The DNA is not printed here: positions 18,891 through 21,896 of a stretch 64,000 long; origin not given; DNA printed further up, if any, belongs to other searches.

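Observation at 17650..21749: GT21-like glycosyltransferase fused to a complete Lnt, start-coupled to a membrane methyltransferase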

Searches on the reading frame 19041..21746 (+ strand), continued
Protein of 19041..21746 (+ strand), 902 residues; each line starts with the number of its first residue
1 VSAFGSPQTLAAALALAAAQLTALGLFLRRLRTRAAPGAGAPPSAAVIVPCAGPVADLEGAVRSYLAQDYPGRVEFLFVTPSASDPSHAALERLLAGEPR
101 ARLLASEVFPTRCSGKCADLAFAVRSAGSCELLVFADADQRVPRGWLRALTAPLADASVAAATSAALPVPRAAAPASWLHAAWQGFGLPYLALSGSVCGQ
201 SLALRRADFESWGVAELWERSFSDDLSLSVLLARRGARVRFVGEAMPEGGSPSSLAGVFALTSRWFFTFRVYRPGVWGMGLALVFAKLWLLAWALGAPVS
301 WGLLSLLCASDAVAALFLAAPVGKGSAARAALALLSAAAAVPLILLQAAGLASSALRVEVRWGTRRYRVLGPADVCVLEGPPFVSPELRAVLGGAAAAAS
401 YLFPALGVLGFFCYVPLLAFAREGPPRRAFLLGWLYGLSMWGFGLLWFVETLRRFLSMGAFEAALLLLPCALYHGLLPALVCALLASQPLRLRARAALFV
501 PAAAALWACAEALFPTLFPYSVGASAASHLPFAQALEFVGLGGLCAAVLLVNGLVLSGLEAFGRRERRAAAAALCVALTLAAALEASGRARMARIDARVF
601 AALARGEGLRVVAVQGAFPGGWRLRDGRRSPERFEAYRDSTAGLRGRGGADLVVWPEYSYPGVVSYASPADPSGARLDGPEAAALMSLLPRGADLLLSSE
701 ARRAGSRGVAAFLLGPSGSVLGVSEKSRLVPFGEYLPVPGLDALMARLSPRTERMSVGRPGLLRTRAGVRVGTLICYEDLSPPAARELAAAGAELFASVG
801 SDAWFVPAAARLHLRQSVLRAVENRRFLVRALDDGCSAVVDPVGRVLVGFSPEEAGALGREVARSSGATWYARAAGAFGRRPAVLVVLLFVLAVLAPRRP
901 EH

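Call 60: predict_structure(alignment_id=A4)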
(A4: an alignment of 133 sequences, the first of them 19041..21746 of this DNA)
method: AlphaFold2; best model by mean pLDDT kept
length: 902 residues; sequences in the alignment: 133
mean_pLDDT: 91.3   pTM: 0.84
mean pLDDT of the five models: 91.3, 90.3, 89.8, 89.7, 89.6
residues with pLDDT >= 90: 674; 70-90: 172; 50-70: 49; < 50: 7
segments of 3 or more residues with pLDDT < 50: 1-4, 900-902
pLDDT, mean of each block of 10 residues (from residue 1): 66 95 95 89 97 95 98 98 98 98 98 98 97 97 97 97 94 87 93 96 98 98 98 98 93 87 96 96 94 83 92 87 65 69 91 91 93 92 77 95 92 96 93 96 94 89 92 96 90 77 86 88 94 96 92 93 87 93 97 98 98 89 64 89 88 96 95 93 87 95 96 97 97 89 87 93 97 97 95 97 92 96 98 96 98 95 95 79 67 65 36
secondary structure, 60 per line:
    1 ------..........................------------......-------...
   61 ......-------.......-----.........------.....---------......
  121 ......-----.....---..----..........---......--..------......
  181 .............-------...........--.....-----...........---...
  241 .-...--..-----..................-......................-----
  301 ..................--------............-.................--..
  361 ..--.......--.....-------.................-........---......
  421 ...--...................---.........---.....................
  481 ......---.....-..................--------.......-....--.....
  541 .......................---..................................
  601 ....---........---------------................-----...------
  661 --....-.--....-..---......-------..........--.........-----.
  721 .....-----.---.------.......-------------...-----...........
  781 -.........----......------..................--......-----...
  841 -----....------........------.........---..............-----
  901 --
elements in order (helices of 4 or more, strands of 3 or more residues): H7-32 E45-50 H58-66 E74-80 H86-94 E101-105 H115-126 E132-136 H146-155 E159-164 H175-193 E201-205 H206-211 H214-218 H224-234 E238-241 H255-272 H274-295 H301-318 H327-338 H340-356 E359-362 E365-371 E374-378 H386-402 H404-411 H415-423 H426-444 H448-456 H460-486 H490-494 H496-513 H522-528 H530-533 H536-563 H567-604 E608-615 H631-646 E652-654 E663-666 H681-686 E694-703 E706-714 E720-725 H742-748 E762-764 E770-775 H776-780 H782-790 E795-800 H807-824 E827-832 E838-840 E846-849 E856-863 H870-878 H882-895
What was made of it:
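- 19041..20174 (+): Glycosyltransferase half (aa 1-378). It has an N-terminal TM helix, a cytoplasmic GT-A domain with D85, D137-x-D139, D225 and SRW277, five membrane helices, and a beta-hairpin. Secondary structure from the model (call 60).
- Checked: An AlphaFold2 model is confident throughout, with pLDDT 91.3 and pTM 0.84 (call 60).
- The GT ends in a beta-hairpin that returns to the GT-A domain just before Lnt TM1 (call 60). The AlphaFold model gives a confident relative placement of the halves, with pTM 0.84 (call 60). The structure model is continuous and confident (call 60).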

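Call 63: fold_search(model_id=the predicted structure, library=pdb)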
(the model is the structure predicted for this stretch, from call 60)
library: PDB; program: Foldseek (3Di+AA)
matches with E <= 10: 890; with E <= 0.001: 398
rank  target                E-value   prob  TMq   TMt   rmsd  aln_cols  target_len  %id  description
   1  8aq2                  3.3e-23  1.00  0.46  0.77   4.8       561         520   24  In meso structure of the membrane integral lipoprotein N-acyltransferase Lnt from P. aeruginosa covalently linked with T (released 2023-07-12)
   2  5n6m                  5.6e-23  1.00  0.45  0.79   4.8       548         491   25  Structure of the membrane integral lipoprotein N-acyltransferase Lnt from P. aeruginosa (released 2017-07-12)
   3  5vrg                  3.7e-20  1.00  0.46  0.80   4.1       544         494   23  Structural insights into lipoprotein N-acylation by Escherichia coli apolipoprotein N-acyltransferase (released 2017-07-12)
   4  8b0p_A                6.2e-20  1.00  0.46  0.79   4.1       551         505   22  Cryo-EM structure of apolipoprotein N-acyltransferase Lnt from E. coli in complex with Pam3 (released 2023-07-12)
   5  8aq4                  6.5e-20  1.00  0.46  0.79   4.0       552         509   22  In surfo structure of the membrane integral lipoprotein N-acyltransferase Lnt from E. coli in complex with TITC and lyso (released 2023-07-12)
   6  6q3a                  7.7e-20  1.00  0.45  0.79   4.1       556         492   22  Apo form of Apolipoprotein N-acyltransferase (Lnt) (released 2019-12-18)
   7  5xhq_B                1.1e-19  1.00  0.45  0.80   4.7       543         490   23  Apolipoprotein N-acyl Transferase (released 2017-07-26)
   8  6nwr_A                1.1e-19  1.00  0.45  0.81   4.1       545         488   23  Thioester acyl-intermediate of Apolipoprotein N-acyltransferase (Lnt) (released 2020-01-29)
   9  8b0l                  1.2e-19  1.00  0.47  0.81   3.7       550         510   22  Cryo-EM structure of apolipoprotein N-acyltransferase Lnt from E. coli in complex with PE (released 2023-07-12)
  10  8b0o                  1.2e-19  1.00  0.47  0.81   3.9       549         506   23  Cryo-EM structure apolipoprotein N-acyltransferase Lnt from E.coli in complex with FP3 (released 2023-07-12)
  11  8rqr                  2.2e-19  1.00  0.46  0.78   4.6       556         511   23  In meso structure of apolipoprotein N-acyltransferase, Lnt, from Escherichia coli in 7.10 monoacylglycerol (released 2024-04-03)
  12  5n6l_A                2.3e-19  1.00  0.45  0.77   4.6       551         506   23  Structure of the membrane integral lipoprotein N-acyltransferase Lnt C387A mutant from E. coli (released 2017-07-12)
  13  5n6h_A                2.6e-19  1.00  0.45  0.78   4.4       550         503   22  Structure of the membrane integral lipoprotein N-acyltransferase Lnt from E. coli (released 2017-07-12)
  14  5vrh                  2.8e-19  1.00  0.45  0.81   4.0       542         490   22  Apolipoprotein N-acyltransferase C387S active site mutant (released 2017-07-12)
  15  8b0n                  3.0e-19  1.00  0.46  0.78   4.2       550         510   22  Cryo-EM structure of apolipoprotein N-acyltransferase Lnt from E. coli in complex with Lyso-PE (released 2023-07-12)
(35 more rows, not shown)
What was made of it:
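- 20196..21746 (+): Lnt half (aa 386-902): polytopic LNT_N domain, periplasmic CN-hydrolase domain, C-terminal TM helix. Catalytic E657 is at 21009-21011, K726 at 21216-21218, C776 at 21366-21368. Foldseek matches Lnt structures 8aq2, 5n6m and 5vrg with target TM-score ~0.8 (call 63).
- On Lnt (apolipoprotein N-acyltransferase; TIGR00546, PF20154 + PF00795): The AF2 model matches Lnt structures with target TM-score 0.77-0.82 (calls 60, 63).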

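Call 65: list_cluster_members(proteins=[P0022, P0053, P0024, P0028, P0025, P0026, P0021, P0039, P0116, P0056])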
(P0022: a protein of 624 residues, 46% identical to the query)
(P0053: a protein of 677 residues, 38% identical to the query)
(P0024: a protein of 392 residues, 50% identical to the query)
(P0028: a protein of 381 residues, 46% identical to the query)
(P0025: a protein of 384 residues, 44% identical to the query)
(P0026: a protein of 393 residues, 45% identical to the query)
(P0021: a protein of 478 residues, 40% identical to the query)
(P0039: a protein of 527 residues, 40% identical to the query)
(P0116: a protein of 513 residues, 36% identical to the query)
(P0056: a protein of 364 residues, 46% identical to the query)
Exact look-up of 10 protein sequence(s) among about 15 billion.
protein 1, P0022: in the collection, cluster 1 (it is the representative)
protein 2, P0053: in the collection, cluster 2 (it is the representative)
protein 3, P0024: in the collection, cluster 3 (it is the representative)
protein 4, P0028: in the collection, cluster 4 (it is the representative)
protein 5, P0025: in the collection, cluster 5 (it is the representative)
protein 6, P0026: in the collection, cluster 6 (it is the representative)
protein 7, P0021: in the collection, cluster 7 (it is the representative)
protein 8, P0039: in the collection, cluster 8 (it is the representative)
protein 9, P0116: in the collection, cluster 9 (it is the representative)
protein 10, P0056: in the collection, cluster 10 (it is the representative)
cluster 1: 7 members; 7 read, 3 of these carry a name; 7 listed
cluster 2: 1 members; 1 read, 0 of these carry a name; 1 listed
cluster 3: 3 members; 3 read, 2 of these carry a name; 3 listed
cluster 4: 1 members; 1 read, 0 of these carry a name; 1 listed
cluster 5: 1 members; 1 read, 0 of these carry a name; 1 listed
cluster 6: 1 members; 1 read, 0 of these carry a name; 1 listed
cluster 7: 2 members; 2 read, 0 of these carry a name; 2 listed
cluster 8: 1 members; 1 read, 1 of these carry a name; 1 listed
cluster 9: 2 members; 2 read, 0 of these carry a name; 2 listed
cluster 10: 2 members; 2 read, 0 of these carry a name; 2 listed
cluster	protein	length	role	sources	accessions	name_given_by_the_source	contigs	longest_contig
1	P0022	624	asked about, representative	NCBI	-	-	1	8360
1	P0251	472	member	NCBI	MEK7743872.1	MAG: methyltransferase domain-containing protein [Elusimicrobiota bacterium]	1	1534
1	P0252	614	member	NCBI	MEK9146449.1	MAG: glycosyltransferase [Elusimicrobiota bacterium]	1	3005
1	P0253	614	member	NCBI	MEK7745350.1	MAG: glycosyltransferase [Elusimicrobiota bacterium]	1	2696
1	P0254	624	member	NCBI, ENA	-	-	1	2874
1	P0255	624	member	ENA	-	-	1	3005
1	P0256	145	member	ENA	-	-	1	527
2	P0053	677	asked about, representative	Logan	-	-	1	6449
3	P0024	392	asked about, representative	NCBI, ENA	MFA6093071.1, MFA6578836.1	MAG: glycosyltransferase family 2 protein [Elusimicrobiota bacterium]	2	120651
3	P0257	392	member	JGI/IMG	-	cellulose synthase/poly-beta-1,6-N-acetylglucosamine synthase-like glycosyltransferase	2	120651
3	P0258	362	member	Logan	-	-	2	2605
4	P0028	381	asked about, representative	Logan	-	-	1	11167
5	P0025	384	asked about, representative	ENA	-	-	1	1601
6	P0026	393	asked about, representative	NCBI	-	-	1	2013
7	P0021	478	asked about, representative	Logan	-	-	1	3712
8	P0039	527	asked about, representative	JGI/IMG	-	apolipoprotein N-acyltransferase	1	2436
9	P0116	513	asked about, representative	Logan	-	-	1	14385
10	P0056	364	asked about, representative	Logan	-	-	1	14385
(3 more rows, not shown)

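Call 66: find_encoding_contigs(protein=P0053, flank=10000, max_places=2)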
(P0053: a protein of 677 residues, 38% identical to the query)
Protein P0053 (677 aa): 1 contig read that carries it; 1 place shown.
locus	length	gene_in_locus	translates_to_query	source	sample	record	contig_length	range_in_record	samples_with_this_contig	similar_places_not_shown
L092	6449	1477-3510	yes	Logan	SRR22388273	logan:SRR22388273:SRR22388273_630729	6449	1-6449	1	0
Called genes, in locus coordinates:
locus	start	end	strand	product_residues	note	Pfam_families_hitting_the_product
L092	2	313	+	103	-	?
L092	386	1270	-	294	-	-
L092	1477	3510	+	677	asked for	PF01522:Polysacc_deac_1, PF13506:Glyco_transf_21, PF13641:Glyco_tranf_2_3 (weak)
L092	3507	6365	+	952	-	PF04235:DUF418, PF20154:LNT_N, PF00795:CN_hydrolase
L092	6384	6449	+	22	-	?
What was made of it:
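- L092 has a deacetylase-GT gene overlapping a DUF418-Lnt gene by 4 bp (call 66).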

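Call 67: find_encoding_contigs(protein=P0056, flank=10000, max_places=2)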
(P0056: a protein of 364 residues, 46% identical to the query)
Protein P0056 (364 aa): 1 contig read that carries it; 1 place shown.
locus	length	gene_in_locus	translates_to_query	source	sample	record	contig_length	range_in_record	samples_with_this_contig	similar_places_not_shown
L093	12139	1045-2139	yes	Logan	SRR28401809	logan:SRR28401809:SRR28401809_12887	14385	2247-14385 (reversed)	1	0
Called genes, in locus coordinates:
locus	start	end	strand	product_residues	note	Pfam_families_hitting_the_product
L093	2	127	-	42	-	?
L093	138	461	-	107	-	PF01521:Fe-S_biosyn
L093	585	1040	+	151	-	PF00027:cNMP_binding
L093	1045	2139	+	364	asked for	PF13506:Glyco_transf_21 (weak), PF00535:Glycos_transf_2, PF13641:Glyco_tranf_2_3 (faint)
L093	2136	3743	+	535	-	PF02310:B12-binding, PF04055:Radical_SAM, PF13282:DUF4070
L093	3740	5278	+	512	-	PF20154:LNT_N, PF00795:CN_hydrolase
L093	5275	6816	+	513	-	PF20154:LNT_N, PF00795:CN_hydrolase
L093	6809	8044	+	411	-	-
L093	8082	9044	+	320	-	-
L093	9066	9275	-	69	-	-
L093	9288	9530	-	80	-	-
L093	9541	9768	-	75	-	-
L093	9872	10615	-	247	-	-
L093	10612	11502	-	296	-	PF01790:LGT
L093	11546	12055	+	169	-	PF04542:Sigma70_r2, PF08281:Sigma70_r4_2, PF04545:Sigma70_r4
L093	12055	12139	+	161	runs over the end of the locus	PF13490:zf-HC2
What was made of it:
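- L093 has an unfused operon GT / B12-radical-SAM / Lnt / Lnt, with 4-bp overlaps (call 67).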
